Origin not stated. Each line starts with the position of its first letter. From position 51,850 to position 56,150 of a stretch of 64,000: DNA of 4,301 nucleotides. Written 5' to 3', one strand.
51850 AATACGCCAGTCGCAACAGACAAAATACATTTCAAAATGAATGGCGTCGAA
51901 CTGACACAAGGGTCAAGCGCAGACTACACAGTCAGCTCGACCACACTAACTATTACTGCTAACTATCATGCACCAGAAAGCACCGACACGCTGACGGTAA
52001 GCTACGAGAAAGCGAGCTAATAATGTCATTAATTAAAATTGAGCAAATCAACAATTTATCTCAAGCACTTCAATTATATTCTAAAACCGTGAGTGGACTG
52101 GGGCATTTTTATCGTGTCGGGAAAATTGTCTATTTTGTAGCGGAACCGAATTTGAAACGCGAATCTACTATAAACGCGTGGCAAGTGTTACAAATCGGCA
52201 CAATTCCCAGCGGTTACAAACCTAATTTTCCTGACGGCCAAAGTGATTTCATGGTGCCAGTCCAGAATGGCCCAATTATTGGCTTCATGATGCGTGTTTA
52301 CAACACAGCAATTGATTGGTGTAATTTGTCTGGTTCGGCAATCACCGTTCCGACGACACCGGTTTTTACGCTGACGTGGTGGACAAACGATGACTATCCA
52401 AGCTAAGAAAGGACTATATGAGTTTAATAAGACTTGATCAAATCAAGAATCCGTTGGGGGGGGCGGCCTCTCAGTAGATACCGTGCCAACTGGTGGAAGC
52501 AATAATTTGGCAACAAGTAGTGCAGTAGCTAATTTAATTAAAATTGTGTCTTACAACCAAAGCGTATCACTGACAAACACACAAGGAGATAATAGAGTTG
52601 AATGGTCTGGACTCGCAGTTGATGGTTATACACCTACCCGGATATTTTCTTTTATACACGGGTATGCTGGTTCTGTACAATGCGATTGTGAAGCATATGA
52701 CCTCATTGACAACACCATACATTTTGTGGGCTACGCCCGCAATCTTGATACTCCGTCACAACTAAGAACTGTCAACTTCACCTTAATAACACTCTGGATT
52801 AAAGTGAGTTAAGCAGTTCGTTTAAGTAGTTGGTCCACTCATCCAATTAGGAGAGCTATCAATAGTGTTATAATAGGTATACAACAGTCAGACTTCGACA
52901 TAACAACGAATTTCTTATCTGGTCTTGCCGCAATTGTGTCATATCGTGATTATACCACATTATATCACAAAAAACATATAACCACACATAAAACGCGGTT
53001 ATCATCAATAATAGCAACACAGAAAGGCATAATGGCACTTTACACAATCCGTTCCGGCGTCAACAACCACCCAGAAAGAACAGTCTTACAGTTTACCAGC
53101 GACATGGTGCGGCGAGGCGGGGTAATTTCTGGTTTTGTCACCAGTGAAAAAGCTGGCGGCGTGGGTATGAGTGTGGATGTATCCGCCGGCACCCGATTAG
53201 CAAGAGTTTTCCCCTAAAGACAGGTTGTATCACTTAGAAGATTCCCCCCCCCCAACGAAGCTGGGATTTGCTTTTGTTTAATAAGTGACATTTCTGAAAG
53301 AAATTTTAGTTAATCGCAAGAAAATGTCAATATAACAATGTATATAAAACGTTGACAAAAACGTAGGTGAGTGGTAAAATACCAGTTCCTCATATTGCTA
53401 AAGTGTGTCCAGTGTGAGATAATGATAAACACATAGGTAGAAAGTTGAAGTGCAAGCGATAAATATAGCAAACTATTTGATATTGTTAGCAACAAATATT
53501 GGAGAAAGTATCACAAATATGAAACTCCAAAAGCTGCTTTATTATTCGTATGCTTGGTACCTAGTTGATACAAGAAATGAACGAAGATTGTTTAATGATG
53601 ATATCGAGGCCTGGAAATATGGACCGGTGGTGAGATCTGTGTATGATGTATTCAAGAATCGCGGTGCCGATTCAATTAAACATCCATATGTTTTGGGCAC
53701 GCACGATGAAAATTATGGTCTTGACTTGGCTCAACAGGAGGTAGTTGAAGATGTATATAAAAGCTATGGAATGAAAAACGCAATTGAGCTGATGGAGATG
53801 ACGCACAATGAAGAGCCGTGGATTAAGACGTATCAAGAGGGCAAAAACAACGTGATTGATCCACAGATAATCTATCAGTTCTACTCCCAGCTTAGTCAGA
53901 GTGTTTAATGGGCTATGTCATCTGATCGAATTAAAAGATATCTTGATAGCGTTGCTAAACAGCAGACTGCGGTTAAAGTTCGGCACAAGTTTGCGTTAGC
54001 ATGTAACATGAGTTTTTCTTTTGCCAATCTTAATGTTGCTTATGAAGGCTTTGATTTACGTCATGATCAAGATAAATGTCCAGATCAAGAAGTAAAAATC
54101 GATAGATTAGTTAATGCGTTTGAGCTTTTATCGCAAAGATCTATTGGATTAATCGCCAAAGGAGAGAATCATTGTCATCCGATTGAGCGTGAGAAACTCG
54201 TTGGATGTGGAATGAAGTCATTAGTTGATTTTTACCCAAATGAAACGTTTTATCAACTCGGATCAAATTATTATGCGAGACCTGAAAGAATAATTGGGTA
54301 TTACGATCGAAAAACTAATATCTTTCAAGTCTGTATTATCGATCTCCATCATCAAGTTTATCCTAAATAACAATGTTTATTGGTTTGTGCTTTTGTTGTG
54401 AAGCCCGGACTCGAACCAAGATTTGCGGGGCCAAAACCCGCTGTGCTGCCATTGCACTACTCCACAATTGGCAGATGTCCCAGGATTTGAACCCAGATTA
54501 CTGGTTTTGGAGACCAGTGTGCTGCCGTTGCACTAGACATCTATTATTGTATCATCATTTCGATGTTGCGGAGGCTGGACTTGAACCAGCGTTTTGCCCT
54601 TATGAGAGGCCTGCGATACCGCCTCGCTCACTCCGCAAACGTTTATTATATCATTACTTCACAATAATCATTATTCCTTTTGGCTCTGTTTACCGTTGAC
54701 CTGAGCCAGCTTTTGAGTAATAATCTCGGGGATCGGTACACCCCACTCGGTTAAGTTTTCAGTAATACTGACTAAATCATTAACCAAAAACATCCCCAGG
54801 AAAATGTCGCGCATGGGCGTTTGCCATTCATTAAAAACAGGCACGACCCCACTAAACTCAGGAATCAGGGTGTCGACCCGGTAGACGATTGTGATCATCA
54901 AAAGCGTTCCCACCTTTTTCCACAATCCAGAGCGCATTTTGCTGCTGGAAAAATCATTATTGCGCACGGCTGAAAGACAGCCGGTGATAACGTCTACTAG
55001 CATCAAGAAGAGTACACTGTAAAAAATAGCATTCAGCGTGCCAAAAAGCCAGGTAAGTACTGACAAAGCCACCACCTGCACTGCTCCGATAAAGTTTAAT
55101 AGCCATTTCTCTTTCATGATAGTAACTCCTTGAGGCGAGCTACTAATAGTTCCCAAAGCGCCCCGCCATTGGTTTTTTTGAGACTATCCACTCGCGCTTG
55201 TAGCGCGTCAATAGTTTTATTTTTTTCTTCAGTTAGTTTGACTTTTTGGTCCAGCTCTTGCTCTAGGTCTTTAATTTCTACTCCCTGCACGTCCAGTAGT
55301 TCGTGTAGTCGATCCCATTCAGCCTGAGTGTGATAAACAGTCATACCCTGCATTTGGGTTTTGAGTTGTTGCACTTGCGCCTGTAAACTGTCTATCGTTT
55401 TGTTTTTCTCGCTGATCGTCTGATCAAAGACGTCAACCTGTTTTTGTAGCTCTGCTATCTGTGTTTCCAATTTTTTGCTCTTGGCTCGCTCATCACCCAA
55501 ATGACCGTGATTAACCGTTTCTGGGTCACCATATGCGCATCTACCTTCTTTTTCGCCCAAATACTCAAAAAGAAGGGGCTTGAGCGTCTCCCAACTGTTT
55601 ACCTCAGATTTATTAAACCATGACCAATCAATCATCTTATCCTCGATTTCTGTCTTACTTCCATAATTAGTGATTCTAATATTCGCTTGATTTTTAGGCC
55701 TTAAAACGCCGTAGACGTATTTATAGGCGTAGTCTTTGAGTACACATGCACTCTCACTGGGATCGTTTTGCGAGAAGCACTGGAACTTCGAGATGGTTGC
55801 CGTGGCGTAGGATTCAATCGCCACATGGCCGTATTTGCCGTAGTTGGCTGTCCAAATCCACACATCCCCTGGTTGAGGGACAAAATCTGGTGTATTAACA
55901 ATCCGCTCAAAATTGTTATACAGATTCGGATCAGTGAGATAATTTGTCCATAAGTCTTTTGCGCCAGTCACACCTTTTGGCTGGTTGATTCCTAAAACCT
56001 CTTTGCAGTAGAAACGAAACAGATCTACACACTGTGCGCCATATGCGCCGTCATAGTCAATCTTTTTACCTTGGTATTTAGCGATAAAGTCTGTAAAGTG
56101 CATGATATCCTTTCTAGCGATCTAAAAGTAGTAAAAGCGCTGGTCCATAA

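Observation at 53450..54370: Panacea/SocA-like antitoxin-domain gene paired with an unrecognisable 151-aa protein inside the phage accessory region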

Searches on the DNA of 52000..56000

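Call 49: search_rna_families(source=window, start=52000, end=56000, threshold=evalue, max_evalue=0.1)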
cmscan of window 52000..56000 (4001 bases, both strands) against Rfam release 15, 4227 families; matches with E-value up to 0.1: 3.
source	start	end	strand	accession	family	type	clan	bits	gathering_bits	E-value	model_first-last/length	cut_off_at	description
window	54472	54542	-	RF00005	tRNA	Gene; tRNA;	CL00001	60.1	29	1e-11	1-71/71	no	tRNA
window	54396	54466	-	RF00005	tRNA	Gene; tRNA;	CL00001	58.4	29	3.1e-11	1-71/71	no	tRNA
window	54566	54637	-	RF00005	tRNA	Gene; tRNA;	CL00001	48.1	29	2.1e-08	1-71/71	no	tRNA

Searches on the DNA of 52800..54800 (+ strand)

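Call 7: search_dna_similar(query=window:52800-54800:+, collection=phages, mode=near, max_rows=20)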
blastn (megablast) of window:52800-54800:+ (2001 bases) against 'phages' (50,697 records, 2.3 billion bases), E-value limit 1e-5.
No match.
